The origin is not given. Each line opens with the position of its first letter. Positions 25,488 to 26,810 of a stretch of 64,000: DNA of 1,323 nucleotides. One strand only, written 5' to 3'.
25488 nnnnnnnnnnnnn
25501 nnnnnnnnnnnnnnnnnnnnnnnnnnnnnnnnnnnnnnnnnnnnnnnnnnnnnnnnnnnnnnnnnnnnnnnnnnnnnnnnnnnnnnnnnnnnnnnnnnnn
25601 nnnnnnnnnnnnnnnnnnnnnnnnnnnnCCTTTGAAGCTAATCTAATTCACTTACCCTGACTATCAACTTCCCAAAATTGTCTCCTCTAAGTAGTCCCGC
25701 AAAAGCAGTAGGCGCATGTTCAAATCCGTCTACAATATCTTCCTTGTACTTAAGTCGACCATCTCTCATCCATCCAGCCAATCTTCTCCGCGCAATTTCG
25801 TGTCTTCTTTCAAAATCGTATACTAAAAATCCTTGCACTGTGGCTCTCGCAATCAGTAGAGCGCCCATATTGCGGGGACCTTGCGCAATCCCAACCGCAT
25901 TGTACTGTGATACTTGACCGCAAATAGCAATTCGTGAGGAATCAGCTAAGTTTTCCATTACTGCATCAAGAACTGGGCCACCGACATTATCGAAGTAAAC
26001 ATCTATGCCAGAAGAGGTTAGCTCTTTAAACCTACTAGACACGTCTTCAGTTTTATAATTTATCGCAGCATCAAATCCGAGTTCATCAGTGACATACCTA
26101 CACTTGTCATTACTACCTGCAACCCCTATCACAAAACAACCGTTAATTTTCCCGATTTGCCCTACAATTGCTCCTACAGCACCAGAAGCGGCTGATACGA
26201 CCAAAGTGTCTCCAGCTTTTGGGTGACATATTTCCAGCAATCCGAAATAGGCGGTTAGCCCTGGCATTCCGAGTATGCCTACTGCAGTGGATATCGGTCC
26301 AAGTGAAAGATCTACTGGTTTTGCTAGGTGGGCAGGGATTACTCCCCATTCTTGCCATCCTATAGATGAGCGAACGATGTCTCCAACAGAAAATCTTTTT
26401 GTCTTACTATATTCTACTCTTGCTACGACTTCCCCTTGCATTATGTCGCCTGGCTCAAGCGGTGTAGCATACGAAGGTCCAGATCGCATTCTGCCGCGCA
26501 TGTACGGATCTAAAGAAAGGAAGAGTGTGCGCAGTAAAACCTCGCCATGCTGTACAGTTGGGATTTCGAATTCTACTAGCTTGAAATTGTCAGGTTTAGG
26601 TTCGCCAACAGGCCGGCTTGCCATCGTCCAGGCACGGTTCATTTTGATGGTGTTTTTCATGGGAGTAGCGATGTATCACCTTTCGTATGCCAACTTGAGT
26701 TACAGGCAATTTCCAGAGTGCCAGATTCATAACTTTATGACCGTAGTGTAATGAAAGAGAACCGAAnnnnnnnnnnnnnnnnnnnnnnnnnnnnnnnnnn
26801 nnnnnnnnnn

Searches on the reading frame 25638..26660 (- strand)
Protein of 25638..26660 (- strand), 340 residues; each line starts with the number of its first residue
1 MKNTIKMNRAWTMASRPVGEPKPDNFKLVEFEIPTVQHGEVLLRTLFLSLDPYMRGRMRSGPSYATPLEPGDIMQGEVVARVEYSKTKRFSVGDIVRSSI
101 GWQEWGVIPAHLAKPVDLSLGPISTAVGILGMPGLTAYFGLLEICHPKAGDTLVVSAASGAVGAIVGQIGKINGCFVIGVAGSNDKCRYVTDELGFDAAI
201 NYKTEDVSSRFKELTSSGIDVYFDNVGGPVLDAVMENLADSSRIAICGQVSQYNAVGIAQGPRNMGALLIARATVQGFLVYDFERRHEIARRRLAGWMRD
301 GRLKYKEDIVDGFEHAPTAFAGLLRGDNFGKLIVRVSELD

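Call 59: search_protein_families(library=pfam, proteins=[window:25638-26660:-], max_evalue=0.00001)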
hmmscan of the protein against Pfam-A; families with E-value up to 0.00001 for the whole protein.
window:25638-26660:- (340 aa): 3 families
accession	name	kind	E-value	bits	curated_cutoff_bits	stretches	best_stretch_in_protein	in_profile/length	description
PF16884.10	ADH_N_2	-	2.7e-35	121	31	1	9-110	1-102/108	N-terminal domain of oxidoreductase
PF00107.32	ADH_zinc_N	-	4.3e-20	72.4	31.8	1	161-288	1-122/129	Zinc-binding dehydrogenase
PF13602.12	ADH_zinc_N_2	-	2.1e-12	48.6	27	1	194-334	1-134/134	Zinc-binding dehydrogenase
